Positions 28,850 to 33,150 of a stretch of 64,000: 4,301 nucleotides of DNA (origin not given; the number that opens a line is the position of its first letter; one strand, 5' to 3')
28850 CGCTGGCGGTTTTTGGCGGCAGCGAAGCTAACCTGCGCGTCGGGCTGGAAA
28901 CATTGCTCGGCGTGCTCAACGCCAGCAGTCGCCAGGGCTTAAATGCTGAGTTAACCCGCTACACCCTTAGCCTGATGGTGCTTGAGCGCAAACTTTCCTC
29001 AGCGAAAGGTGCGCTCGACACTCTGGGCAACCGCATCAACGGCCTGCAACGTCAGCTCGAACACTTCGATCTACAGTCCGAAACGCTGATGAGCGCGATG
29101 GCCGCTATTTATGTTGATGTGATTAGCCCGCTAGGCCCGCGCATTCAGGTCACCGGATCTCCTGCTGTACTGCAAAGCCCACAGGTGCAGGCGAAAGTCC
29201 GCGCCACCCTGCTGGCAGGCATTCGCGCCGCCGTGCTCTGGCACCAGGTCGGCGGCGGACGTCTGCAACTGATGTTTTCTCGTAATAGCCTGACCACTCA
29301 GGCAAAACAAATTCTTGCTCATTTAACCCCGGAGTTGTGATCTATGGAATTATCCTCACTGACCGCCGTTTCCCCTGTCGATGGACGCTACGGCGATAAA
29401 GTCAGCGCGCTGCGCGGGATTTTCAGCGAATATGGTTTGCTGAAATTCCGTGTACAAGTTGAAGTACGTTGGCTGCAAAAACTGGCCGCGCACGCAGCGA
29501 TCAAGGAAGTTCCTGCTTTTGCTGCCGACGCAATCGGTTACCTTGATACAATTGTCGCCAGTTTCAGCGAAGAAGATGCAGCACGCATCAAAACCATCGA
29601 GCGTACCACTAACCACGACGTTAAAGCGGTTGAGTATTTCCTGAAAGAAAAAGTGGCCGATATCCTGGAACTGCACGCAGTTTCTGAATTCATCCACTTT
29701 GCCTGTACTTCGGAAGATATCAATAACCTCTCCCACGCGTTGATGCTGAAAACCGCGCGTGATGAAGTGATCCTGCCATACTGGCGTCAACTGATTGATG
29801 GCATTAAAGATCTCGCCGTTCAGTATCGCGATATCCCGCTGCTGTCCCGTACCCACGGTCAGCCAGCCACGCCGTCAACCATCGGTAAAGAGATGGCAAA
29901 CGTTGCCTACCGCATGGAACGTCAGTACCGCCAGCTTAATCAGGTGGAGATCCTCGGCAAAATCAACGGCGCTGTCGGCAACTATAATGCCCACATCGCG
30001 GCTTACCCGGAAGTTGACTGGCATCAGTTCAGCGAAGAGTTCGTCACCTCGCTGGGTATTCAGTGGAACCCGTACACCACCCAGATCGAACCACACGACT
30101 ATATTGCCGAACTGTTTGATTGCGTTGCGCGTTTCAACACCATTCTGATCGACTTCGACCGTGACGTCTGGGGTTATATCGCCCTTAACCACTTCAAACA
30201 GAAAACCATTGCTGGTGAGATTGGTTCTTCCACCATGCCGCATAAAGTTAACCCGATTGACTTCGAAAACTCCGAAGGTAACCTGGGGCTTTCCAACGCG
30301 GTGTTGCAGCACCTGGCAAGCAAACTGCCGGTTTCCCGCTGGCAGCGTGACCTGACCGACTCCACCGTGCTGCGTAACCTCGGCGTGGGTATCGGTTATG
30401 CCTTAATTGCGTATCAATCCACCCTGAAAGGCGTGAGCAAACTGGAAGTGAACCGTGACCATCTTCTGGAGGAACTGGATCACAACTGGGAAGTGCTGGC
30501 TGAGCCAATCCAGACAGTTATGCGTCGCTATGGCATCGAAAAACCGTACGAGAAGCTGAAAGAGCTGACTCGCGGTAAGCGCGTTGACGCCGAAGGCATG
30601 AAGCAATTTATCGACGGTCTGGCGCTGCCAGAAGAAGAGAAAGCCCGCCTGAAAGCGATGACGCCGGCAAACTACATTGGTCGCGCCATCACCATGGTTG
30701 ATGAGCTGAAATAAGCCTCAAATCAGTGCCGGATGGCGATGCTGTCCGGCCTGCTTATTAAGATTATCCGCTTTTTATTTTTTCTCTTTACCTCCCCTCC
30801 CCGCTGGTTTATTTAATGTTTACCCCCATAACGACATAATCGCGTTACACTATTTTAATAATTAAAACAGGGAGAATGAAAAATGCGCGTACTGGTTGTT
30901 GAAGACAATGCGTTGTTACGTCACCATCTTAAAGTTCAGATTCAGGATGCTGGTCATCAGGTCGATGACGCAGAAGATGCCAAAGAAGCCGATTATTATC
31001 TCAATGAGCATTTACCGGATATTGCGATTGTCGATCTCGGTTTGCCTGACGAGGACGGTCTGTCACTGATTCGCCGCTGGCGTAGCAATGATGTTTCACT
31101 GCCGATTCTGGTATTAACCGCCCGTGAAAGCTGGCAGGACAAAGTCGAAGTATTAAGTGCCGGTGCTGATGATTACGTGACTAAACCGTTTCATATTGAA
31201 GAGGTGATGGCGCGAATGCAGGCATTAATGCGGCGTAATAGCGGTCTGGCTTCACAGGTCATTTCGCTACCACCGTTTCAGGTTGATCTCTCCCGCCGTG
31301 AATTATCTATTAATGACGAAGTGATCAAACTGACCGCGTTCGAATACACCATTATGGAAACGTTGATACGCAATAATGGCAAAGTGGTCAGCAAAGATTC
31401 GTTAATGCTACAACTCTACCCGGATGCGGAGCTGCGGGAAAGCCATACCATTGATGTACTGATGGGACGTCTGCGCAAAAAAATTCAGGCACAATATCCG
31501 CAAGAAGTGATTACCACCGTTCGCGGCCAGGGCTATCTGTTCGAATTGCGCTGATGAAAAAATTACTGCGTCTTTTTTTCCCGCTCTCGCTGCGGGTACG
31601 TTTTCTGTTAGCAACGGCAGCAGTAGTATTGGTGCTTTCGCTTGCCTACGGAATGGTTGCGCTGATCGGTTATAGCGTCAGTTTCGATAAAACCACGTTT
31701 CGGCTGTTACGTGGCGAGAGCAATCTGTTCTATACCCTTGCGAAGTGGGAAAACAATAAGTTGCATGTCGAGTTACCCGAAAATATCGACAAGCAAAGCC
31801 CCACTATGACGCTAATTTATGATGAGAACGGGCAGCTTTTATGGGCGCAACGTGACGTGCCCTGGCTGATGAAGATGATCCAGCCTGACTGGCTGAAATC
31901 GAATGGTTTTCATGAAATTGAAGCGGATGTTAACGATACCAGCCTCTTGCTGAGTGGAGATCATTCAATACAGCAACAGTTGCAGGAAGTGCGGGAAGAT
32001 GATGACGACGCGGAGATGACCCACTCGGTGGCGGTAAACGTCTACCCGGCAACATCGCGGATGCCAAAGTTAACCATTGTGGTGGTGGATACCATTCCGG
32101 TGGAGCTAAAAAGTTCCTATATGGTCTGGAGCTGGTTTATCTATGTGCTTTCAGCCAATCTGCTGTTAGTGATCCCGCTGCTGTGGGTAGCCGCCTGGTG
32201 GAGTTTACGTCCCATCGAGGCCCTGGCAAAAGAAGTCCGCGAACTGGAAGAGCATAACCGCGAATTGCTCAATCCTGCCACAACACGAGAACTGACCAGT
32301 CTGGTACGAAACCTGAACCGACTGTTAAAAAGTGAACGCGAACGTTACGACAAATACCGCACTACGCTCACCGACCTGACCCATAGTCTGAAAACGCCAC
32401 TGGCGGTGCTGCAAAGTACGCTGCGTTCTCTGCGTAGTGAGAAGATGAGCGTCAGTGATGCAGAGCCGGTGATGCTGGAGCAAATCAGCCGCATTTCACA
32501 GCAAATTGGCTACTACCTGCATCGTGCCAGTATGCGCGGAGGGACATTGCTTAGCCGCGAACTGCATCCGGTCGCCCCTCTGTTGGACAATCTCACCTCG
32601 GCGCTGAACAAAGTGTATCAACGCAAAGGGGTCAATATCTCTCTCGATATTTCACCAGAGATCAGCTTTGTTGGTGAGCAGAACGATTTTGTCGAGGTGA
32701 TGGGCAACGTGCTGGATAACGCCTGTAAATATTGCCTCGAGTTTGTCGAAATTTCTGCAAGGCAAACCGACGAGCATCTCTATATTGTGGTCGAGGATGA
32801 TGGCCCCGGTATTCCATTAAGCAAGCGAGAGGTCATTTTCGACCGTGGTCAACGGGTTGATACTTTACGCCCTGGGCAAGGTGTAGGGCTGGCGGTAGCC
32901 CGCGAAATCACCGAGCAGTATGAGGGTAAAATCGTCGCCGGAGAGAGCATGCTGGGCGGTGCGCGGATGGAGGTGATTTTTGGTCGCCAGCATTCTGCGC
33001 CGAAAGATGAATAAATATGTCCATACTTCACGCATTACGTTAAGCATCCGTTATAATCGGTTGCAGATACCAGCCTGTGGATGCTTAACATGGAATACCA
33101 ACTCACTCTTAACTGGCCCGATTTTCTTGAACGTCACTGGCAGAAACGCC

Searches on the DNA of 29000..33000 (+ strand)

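Call 28: search_dna_similar(query=window:29000-33000:+, collection=ecoli_genomes, mode=near, max_rows=40, rows=best)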
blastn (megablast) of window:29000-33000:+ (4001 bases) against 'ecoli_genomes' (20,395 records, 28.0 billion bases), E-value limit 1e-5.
Records with a match: 5427; places in all: 5431; records where one place covers at least 80% of the query: 5426.
Genomes with a match: 5425 of 5426; with a place that covers at least 80% of the query: 5424. Places per genome that has any: lowest 1, median 1, highest 2. On chromosomes: 5420 places; on plasmids: 11.
Best place of each record, by identity: >=99% 9; 95-99% 5418.
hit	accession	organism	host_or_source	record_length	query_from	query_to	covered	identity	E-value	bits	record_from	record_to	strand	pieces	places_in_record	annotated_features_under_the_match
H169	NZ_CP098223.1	Escherichia coli strain Z0117EC0005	Canis lupus familiaris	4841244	1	4001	100%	100.0%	0e+0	7378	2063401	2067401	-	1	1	phoQ: two-component system sensor histidine kinase PhoQ | purB: adenylosuccinate lyase | phoP: two-component system response regulator PhoP | hflD: high frequency lysogenization protein HflD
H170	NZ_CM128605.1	Escherichia coli strain E200086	Homo sapiens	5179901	1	4001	100%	100.0%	0e+0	7378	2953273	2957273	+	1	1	phoQ: two-component system sensor histidine kinase PhoQ | purB: adenylosuccinate lyase | phoP: two-component system response regulator PhoP | hflD: high frequency lysogenization protein HflD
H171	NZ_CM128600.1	Escherichia coli strain E400634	Homo sapiens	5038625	1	4001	100%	100.0%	0e+0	7378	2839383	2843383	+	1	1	phoQ: two-component system sensor histidine kinase PhoQ | purB: adenylosuccinate lyase | phoP: two-component system response regulator PhoP | hflD: high frequency lysogenization protein HflD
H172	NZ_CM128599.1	Escherichia coli strain E500002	Homo sapiens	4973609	1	4001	100%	100.0%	0e+0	7378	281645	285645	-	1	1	phoQ: two-component system sensor histidine kinase PhoQ | purB: adenylosuccinate lyase | phoP: two-component system response regulator PhoP | hflD: high frequency lysogenization protein HflD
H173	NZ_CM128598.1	Escherichia coli strain E600003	Homo sapiens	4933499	1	4001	100%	100.0%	0e+0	7378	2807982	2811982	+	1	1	phoQ: two-component system sensor histidine kinase PhoQ | purB: adenylosuccinate lyase | phoP: two-component system response regulator PhoP | hflD: high frequency lysogenization protein HflD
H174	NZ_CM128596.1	Escherichia coli strain 100117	Homo sapiens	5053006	1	4001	100%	100.0%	0e+0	7378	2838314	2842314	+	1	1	phoQ: two-component system sensor histidine kinase PhoQ | purB: adenylosuccinate lyase | phoP: two-component system response regulator PhoP | hflD: high frequency lysogenization protein HflD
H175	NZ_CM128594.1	Escherichia coli strain 100248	Homo sapiens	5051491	1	4001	100%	100.0%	0e+0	7378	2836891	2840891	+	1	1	phoQ: two-component system sensor histidine kinase PhoQ | purB: adenylosuccinate lyase | phoP: two-component system response regulator PhoP | hflD: high frequency lysogenization protein HflD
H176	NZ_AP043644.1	Escherichia coli strain AST85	Homo sapiens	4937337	1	4001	100%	100.0%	0e+0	7378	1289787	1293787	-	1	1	phoQ: two-component system sensor histidine kinase PhoQ | purB: adenylosuccinate lyase | phoP: two-component system response regulator PhoP | hflD: high frequency lysogenization protein HflD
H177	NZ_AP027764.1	Escherichia coli strain 2017-02-2CC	Homo sapiens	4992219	1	4001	100%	99.0%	0e+0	7179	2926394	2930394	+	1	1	phoQ: two-component system sensor histidine kinase PhoQ | purB: adenylosuccinate lyase | phoP: two-component system response regulator PhoP | hflD: high frequency lysogenization protein HflD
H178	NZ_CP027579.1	Escherichia coli strain 2013C-4282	Homo sapiens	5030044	1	4001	100%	98.9%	0e+0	7145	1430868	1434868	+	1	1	phoQ: two-component system sensor histidine kinase PhoQ | purB: adenylosuccinate lyase | phoP: two-component system response regulator PhoP | hflD: high frequency lysogenization protein HflD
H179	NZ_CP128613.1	Escherichia coli strain WL297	Homo sapiens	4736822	1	4001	100%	98.9%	0e+0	7145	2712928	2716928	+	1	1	phoQ: two-component system sensor histidine kinase PhoQ | purB: adenylosuccinate lyase | phoP: two-component system response regulator PhoP | hflD: high frequency lysogenization protein HflD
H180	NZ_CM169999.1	Escherichia coli strain N96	Tibetan Pig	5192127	1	4001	100%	98.7%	0e+0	7101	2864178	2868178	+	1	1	phoQ: two-component system sensor histidine kinase PhoQ | purB: adenylosuccinate lyase | phoP: two-component system response regulator PhoP | hflD: high frequency lysogenization protein HflD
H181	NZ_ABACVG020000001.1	Escherichia coli strain 2020CK-00188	Homo sapiens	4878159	1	4001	100%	98.5%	0e+0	7046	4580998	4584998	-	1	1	phoQ: two-component system sensor histidine kinase PhoQ | purB: adenylosuccinate lyase | phoP: two-component system response regulator PhoP | hflD: high frequency lysogenization protein HflD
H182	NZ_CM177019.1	Escherichia coli strain RMDEC465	Homo sapiens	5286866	1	4001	100%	98.4%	0e+0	7035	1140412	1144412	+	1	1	phoQ: two-component system sensor histidine kinase PhoQ | purB: adenylosuccinate lyase | phoP: two-component system response regulator PhoP | hflD: high frequency lysogenization protein HflD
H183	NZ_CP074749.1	Escherichia coli strain R32_14_1F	goat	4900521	1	3999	100%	98.4%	0e+0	7031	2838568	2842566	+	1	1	phoQ: two-component system sensor histidine kinase PhoQ | purB: adenylosuccinate lyase | phoP: two-component system response regulator PhoP | hflD: high frequency lysogenization protein HflD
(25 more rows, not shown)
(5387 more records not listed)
